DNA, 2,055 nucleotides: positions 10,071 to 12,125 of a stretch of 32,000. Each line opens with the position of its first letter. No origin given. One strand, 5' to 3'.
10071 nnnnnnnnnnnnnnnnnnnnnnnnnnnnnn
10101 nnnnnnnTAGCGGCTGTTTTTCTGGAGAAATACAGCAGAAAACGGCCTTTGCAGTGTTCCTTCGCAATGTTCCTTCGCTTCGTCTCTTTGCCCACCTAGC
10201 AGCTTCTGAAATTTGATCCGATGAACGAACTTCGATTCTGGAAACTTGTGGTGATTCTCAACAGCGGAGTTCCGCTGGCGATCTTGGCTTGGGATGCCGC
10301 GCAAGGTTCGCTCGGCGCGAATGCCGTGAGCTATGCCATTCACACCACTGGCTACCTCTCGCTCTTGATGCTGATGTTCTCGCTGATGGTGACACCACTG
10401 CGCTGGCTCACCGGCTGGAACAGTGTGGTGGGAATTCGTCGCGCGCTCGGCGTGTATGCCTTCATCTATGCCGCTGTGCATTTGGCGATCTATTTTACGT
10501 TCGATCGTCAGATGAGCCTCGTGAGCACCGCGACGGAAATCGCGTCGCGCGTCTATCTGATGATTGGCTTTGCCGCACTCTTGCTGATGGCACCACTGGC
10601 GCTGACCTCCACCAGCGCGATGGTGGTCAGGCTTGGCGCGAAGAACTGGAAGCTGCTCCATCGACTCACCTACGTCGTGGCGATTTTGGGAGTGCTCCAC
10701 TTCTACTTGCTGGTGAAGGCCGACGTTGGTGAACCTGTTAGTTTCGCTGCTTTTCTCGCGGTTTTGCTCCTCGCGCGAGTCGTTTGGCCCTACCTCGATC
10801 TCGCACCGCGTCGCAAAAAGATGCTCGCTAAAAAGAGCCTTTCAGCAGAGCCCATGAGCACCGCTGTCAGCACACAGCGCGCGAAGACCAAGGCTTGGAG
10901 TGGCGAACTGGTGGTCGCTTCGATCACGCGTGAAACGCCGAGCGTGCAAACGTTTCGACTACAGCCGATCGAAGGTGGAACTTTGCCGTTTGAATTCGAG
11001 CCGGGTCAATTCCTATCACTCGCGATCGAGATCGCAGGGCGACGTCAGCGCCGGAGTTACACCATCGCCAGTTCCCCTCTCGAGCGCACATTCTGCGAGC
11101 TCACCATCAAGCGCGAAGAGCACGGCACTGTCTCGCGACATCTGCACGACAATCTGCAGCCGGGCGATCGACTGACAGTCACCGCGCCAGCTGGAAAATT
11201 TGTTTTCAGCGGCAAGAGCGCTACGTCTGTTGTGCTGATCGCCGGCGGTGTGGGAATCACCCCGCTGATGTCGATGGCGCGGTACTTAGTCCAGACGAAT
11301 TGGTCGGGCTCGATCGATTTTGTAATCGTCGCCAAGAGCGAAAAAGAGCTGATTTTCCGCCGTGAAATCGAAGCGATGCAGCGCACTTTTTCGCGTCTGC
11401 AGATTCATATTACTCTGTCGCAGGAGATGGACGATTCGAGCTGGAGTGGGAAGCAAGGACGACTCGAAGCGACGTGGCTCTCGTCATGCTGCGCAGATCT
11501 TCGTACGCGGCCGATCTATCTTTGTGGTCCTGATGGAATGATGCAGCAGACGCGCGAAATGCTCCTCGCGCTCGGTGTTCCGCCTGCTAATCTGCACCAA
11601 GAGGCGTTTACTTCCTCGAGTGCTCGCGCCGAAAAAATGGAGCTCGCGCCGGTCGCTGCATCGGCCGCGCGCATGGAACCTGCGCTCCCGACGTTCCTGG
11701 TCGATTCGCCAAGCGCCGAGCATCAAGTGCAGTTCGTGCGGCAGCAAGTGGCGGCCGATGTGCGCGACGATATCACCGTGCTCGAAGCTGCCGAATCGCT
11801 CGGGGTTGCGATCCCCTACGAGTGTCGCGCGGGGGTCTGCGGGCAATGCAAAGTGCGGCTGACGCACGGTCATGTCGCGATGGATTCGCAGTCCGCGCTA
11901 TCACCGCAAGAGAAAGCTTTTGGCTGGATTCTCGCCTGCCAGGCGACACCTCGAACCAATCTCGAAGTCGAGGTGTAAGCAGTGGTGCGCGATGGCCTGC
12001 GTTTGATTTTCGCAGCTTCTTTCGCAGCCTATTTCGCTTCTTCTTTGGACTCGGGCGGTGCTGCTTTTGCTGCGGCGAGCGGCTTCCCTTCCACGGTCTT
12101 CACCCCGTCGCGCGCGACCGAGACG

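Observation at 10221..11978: Three-domain fusion: MsrQ haem-b membrane domain + FNR-like flavoreductase + 2Fe-2S ferredoxin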

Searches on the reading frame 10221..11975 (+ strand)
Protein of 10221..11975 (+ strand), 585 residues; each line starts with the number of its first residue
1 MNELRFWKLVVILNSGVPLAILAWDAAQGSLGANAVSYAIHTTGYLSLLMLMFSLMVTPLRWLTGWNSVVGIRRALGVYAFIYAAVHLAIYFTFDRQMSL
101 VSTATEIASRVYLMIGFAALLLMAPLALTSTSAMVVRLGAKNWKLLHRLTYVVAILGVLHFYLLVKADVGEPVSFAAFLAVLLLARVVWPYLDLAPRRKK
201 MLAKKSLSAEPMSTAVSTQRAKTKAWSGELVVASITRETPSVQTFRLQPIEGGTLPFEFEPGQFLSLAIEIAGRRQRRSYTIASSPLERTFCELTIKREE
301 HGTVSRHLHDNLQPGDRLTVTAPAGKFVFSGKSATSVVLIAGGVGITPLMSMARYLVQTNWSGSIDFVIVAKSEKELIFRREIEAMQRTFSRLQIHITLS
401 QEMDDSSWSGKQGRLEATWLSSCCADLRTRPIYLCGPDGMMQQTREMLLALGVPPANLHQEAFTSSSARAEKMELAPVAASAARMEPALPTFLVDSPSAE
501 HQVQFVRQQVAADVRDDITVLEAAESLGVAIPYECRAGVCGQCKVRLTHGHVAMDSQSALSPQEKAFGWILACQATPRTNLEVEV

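Call 3: search_protein_families(library=pfam, proteins=[window:10221-11975:+], max_evalue=0.01)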
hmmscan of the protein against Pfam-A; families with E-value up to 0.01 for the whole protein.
window:10221-11975:+ (585 aa): 5 families
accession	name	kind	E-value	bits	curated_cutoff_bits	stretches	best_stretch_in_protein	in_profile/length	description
PF00111.32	Fer2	-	4.4e-19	68.6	21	1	508-577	6-76/77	2Fe-2S iron-sulfur cluster binding domain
PF01794.25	Ferric_reduct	-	4.5e-16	59.4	28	1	43-158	1-121/121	Ferric reductase like transmembrane component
PF00175.26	NAD_binding_1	-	5.2e-16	59.7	22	1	339-445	1-108/109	Oxidoreductase NAD-binding domain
PF00970.30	FAD_binding_6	-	3.7e-15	56.5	21.1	1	231-328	3-98/99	Oxidoreductase FAD-binding domain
PF08030.17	NAD_binding_6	-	8.6e-09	36.1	22.2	1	335-409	2-86/156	Ferric reductase NAD binding domain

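Call 4: search_protein_families(library=ncbifam, proteins=[window:10221-11975:+], max_evalue=0.01)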
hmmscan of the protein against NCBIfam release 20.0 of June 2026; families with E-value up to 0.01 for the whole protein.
window:10221-11975:+ (585 aa): 32 families (the best 25 are shown)
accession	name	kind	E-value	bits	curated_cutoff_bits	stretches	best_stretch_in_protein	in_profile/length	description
NF058606.1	GlBtMonoRdsGbcB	equivalog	3.5e-73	246.6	500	1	232-584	18-361/362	glycine betaine monooxygenase reductase subunit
TIGR02160.1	PA_CoA_Oxy5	hypoth_equivalog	3.6e-56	190.5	420.8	1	230-580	4-345/352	1,2-phenylacetyl-CoA epoxidase subunit PaaE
NF007964.0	PRK10684.1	equivalog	3.5e-54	184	383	1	223-583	5-332/333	NADH oxidoreductase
NF009805.0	PRK13289.1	equivalog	1.1e-51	176.1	432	1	222-467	147-396/399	NO-inducible flavohemoprotein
NF045803.1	MethMoxFADbindMmoC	equivalog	5.7e-46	156.8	500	2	222-466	103-343/343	aromatic/alkene monooxygenase hydroxylase FAD-binding subunit MmoC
NF040810.1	BenC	equivalog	1.3e-44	152.7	430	2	214-466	91-333/333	benzoate 1,2-dioxygenase electron transfer component BenC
NF003831.1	PRK05419.1-2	equivalog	1.6e-42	145.4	130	1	3-189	7-192/212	protein-methionine-sulfoxide reductase heme-binding subunit MsrQ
NF008822.0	PRK11872.1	equivalog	2e-31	109.2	402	2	254-467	132-339/341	anthranilate 1,2-dioxygenase electron transfer component AntC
NF040998.1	MamZ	equivalog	5.8e-30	104.3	650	1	7-187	431-617/633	magnetosome biogenesis transporter MamZ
TIGR01941.1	nqrF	equivalog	6.4e-25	87.9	295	2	300-463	238-403/405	NADH:ubiquinone reductase (Na(+)-transporting) subunit F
NF004317.0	PRK05713.1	equivalog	1.5e-24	86.8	338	2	514-584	13-83/312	iron-sulfur-binding ferredoxin reductase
NF005963.0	PRK08051.1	equivalog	2.7e-24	85.7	230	1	232-463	8-230/233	NAD(P)H-flavin reductase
NF040835.1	sulfhyd_HydG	equivalog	1.6e-23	83.4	650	1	257-459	48-244/292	NADPH-dependent hydrogenase/sulfhydrogenase 1 subunit gamma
NF006220.0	PRK08345.1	subfamily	6.2e-20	71.6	395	1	256-458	40-246/294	cytochrome-c3 hydrogenase subunit gamma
NF052252.1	flav_redu_LuxG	exception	8.9e-20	70.8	340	1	255-450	24-215/232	flavin mononucleotide reductase LuxG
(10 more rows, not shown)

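Call 5: find_homologous_proteins(query=window:10221-11975:+, max_evalue=1e-10)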
Query window:10221-11975:+ (585 aa): 1731 proteins with E <= 1e-10 among 8000 candidates; the best 120 are listed.
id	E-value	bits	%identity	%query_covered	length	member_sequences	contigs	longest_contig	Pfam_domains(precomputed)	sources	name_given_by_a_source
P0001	0.0e+0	1279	98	100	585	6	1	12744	PF01794.26,PF00111.33,PF00175.27,PF08030.18,PF00970.31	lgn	-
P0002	4.9e-234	796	62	100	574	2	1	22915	PF01794.26,PF00111.33,PF00175.27,PF08030.18,PF00970.31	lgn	-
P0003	1.4e-186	640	51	100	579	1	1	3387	PF01794.26,PF00111.33,PF00175.27,PF00970.31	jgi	jgi:glycine betaine catabolism B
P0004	2.2e-186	639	50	100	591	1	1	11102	PF01794.26,PF00111.33,PF00175.27,PF08030.18,PF00970.31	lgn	-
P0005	8.5e-186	637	50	100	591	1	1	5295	PF01794.26,PF00111.33,PF00175.27,PF00970.31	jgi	jgi:ferredoxin-NADP reductase/DMSO/TMAO reductase YedYZ heme-binding membrane subunit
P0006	3.6e-184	632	51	100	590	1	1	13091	PF01794.26,PF00111.33,PF00175.27,PF00970.31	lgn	-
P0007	5.3e-183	628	50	100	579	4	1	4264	PF01794.26,PF00111.33,PF00175.27,PF00970.31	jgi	jgi:glycine betaine catabolism B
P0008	2.6e-182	625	50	100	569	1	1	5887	PF01794.26,PF00111.33,PF00175.27,PF00970.31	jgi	jgi:glycine betaine catabolism B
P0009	4.8e-182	625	52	100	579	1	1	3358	PF01794.26,PF00111.33,PF00175.27,PF00970.31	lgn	-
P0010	5.1e-182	624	50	100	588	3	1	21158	PF01794.26,PF00111.33,PF00175.27,PF00970.31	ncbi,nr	ncbi:MAG: hypothetical protein C0478_08600 [Planctomyces sp.]|nr:hypothetical protein [Planctomyces 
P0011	1.5e-180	620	49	100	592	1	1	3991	PF01794.26,PF00111.33,PF00175.27,PF08030.18,PF00970.31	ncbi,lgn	ncbi:MAG: ferric reductase-like transmembrane domain-containing protein [Pirellula sp.]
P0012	3.7e-180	618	50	100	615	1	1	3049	PF01794.26,PF00111.33,PF00175.27,PF08030.18,PF00970.31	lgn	-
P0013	1.1e-179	617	48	100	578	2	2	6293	PF01794.26,PF00111.33,PF00175.27,PF00970.31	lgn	-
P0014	4.3e-179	615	48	100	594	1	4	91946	PF01794.26,PF00111.33,PF00175.27,PF08030.18,PF00970.31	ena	-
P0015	4.6e-179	615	48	100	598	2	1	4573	PF01794.26,PF00111.33,PF00175.27,PF08030.18,PF00970.31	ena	-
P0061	4.1e-173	595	49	100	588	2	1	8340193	PF01794.26,PF00111.33,PF00175.27,PF00970.31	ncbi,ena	-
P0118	3.1e-167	576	49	100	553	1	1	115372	PF01794.26,PF00111.33,PF00175.27,PF08030.18,PF00970.31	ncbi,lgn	ncbi:hypothetical protein BH09SUM1_BH09SUM1_07900 [soil metagenome]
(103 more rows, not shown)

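Call 25: find_encoding_contigs(protein=P0061, flank=6000, max_places=2)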
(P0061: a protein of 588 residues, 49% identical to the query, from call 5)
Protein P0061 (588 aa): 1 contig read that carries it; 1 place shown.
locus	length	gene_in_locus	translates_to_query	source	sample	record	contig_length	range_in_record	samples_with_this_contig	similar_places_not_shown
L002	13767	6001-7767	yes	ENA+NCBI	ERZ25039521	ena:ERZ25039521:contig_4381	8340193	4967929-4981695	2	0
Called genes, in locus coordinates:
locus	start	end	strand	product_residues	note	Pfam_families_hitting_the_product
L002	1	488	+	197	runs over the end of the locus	PF22086:DUF6940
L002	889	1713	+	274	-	PF00106:adh_short, PF08659:KR, PF23441:SDR, PF13561:adh_short_C2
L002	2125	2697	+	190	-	PF00440:TetR_N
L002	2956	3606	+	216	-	PF08534:Redoxin, PF00578:AhpC-TSA, PF13098:Thioredoxin_2 (weak), PF13905:Thioredoxin_8 (weak)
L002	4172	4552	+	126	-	-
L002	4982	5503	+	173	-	-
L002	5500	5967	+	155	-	PF00174:Oxidored_molyb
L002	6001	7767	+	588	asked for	PF01794:Ferric_reduct, PF00970:FAD_binding_6, PF00175:NAD_binding_1, PF00111:Fer2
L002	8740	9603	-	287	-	PF01066:CDP-OH_P_transf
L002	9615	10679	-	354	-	PF02666:PS_Dcarbxylase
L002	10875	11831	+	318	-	PF00582:Usp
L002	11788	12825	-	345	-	-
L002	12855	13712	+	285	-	PF07596:SBP_bac_10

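Call 26: find_encoding_contigs(protein=P0118, flank=6000, max_places=2)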
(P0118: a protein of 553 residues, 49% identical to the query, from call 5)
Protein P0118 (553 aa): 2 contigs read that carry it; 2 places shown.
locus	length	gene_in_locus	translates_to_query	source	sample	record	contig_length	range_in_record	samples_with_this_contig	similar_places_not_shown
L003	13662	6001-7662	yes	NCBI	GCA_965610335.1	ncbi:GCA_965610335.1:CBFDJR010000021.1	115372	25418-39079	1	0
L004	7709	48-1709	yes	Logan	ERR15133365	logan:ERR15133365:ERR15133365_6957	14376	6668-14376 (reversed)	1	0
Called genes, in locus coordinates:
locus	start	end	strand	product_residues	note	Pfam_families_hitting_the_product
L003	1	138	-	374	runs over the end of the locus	PF00144:Beta-lactamase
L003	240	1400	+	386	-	PF13398:Peptidase_M50B (weak), PF02163:Peptidase_M50, PF00571:CBS (weak)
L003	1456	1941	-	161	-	PF14317:YcxB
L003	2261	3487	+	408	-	PF00078:RVT_1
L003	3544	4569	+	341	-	-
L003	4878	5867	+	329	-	PF00174:Oxidored_molyb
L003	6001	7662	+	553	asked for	PF01794:Ferric_reduct, PF00970:FAD_binding_6, PF00175:NAD_binding_1, PF08030:NAD_binding_6 (weak), PF00111:Fer2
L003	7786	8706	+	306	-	PF02899:Phage_int_SAM_1, PF13495:Phage_int_SAM_4 (weak), PF00589:Phage_integrase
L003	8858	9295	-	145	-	-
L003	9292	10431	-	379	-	PF00266:Aminotran_5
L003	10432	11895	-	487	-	PF07728:AAA_5 (faint)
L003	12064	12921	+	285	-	PF03372:Exo_endo_phos, PF23226:Exo_endo_phos_PGAP2IP (weak)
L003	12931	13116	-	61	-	-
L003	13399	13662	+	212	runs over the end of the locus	PF05198:IF3_N, PF00707:IF3_C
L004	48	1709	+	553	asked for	PF01794:Ferric_reduct, PF00970:FAD_binding_6, PF00175:NAD_binding_1, PF08030:NAD_binding_6 (weak), PF00111:Fer2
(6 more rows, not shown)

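Call 27: find_related_loci(query=A2, collection=genome_contigs, flank=3000)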
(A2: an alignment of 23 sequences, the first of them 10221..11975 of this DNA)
Query A2 (585 aa) in genome_contigs; peptide patterns used: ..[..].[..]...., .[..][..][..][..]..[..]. (x = any residue, [..] = any of these).
600 stretches matched a pattern (row limit reached: there are more); 560 encode a relative of the query (tblastn E <= 1e-3); the best 80 are kept; 80 distinct loci.
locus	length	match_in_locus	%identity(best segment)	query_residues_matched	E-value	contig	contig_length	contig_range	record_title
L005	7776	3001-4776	48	1-584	0e+0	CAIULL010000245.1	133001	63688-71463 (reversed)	MAG: uncultured Schlesneria sp. isolate AM-2014_bin-0469 genome assembly, contig: bin-0469:245/296, whole genome shotgun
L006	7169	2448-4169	49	1-584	0e+0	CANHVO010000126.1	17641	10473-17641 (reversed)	MAG: Planctomycetaceae bacterium isolate RE-27jun17-92 genome assembly, contig: RE-27jun17-C2184, whole genome shotgun s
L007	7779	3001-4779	49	1-584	0e+0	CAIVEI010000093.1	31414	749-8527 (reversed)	MAG: uncultured Schlesneria sp. isolate AM-lipid-02-D2_bin-1310 genome assembly, contig: bin-1310:093/211, whole genome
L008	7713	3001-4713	49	1-584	0e+0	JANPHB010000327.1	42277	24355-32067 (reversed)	MAG: Pirellula sp. isolate VAR_69_metabat_24 VAR_69_k141_4870757, whole genome shotgun sequence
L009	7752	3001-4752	48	1-584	0e+0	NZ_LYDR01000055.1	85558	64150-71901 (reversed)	Planctopirus hydrillae strain JC280 Contig157, whole genome shotgun sequence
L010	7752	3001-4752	48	1-584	0e+0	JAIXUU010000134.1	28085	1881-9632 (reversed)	MAG: Planctomyces sp. isolate D1_MAG_00040 pond_D1_MAG_00040_000000000098, whole genome shotgun sequence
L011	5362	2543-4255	50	1-584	0e+0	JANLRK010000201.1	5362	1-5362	MAG: Pirellula sp. isolate OTE_38_concoct_143_sub OTE_38_k141_33899, whole genome shotgun sequence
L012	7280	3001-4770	49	1-584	4e-179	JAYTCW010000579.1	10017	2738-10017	MAG: Planctomycetota bacterium isolate GFS_1605 GFS_1605_578, whole genome shotgun sequence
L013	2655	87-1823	50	2-584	0e+0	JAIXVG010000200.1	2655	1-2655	MAG: Planctomyces sp. isolate D1_MAG_00055 pond_D1_MAG_00055_000000000447, whole genome shotgun sequence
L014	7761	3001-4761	49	1-584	1e-177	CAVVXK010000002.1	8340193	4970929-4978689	MAG: uncultured Planctomycetaceae bacterium isolate MFD04540.bin.1.38 genome assembly, contig: contig_4381, whole genome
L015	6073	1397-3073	49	1-584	2e-175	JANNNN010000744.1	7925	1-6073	MAG: Planctomycetia bacterium isolate SOY_35_concoct_239 SOY_35_k141_2403069, whole genome shotgun sequence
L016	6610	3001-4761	48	1-584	2e-175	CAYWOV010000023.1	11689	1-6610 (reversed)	MAG TPA_asm: uncultured Planctomycetaceae bacterium isolate binchicken_co3_535 genome assembly, contig: NODE_17915_lengt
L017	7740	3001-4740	48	1-585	4e-174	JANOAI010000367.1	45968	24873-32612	MAG: Pirellulaceae bacterium isolate VAR_18_metabat_324 VAR_18_k141_1703600, whole genome shotgun sequence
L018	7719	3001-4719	47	4-584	9e-174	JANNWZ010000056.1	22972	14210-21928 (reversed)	MAG: Mariniblastus sp. isolate VAR_34_metabat_294 VAR_34_k141_1141556, whole genome shotgun sequence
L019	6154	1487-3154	48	2-584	7e-174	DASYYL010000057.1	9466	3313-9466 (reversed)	MAG TPA_asm: Verrucomicrobiia bacterium isolate SMAG_U6334 k141_277249, whole genome shotgun sequence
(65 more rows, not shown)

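Call 35: find_encoding_contigs(protein=P0001, flank=10000, max_places=2)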
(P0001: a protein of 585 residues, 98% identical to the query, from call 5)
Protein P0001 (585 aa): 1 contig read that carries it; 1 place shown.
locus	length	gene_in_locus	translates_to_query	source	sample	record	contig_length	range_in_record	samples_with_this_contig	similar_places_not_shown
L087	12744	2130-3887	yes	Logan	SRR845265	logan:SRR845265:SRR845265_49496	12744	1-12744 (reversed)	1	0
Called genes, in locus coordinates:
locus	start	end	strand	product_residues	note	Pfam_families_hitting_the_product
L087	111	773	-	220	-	PF07638:Sigma70_ECF (faint), PF04542:Sigma70_r2, PF08281:Sigma70_r4_2, PF04545:Sigma70_r4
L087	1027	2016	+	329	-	PF00174:Oxidored_molyb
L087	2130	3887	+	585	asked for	PF01794:Ferric_reduct, PF00970:FAD_binding_6, PF00175:NAD_binding_1, PF08030:NAD_binding_6 (weak), PF00111:Fer2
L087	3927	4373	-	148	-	-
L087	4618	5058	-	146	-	PF01047:MarR, PF12802:MarR_2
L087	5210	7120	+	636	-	PF01011:PQQ (faint), PF13570:Beta-prop_ACSF4, PF13360:PQQ_2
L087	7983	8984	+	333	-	PF07963:N_methyl, PF07596:SBP_bac_10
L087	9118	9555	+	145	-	-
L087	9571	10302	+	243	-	-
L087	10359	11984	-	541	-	PF02321:OEP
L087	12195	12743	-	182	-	?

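Call 37: search_solved_structures(query=window:10221-11975:+, max_evalue=0.001)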
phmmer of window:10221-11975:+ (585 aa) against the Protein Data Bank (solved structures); distinct sequences matched with E-value up to 0.001: 124 (the best 60 are shown).
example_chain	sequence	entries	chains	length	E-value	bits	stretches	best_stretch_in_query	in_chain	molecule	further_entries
1gvh_A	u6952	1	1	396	4e-29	104.9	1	220-464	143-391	FLAVOHEMOPROTEIN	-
1krh_A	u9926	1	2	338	5.1e-28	101.2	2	216-464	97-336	Benzoate 1,2-Dioxygenase Reductase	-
1cqx_A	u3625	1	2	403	3.1e-25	92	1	224-464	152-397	FLAVOHEMOPROTEIN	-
4eh1_A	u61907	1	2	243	1e-24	90.3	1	236-464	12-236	Flavohemoprotein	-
3ozu_A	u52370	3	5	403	1.1e-24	90.3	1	224-464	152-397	Flavohemoprotein | Flavohemoglobin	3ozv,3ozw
9nez_C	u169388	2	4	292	4.3e-22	81.7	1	234-459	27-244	Sulfhydrogenase 1 subunit gamma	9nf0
1tvc_A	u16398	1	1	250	1.9e-21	79.6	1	245-468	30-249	METHANE MONOOXYGENASE COMPONENT C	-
7c3a_A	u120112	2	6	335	3e-21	78.9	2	254-463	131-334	Ferredoxin reductase component of carbazole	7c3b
5ogx_A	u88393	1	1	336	9.2e-21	77.3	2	250-466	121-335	Cytochrome P450 reductase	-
2eix_A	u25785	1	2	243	1.4e-20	76.7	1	261-455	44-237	NADH-cytochrome b5 reductase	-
2pia_A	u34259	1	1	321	2.4e-19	72.6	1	231-471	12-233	PHTHALATE DIOXYGENASE REDUCTASE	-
4wqm_A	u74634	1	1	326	6.9e-17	64.5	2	258-459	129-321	Toluene-4-monooxygenase electron transfer component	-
2r6h_A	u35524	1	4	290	2.9e-14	55.8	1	302-457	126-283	NADH:ubiquinone oxidoreductase, Na translocating, F subunit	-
6laa_A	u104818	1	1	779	3e-14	55.8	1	230-448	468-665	Cytochrome P450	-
7qty_A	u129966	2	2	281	8.7e-14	54.3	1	302-460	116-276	Na(+)-translocating NADH-quinone reductase subunit F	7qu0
1qfj_A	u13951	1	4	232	1.4e-10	43.7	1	239-447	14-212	PROTEIN (FLAVIN REDUCTASE)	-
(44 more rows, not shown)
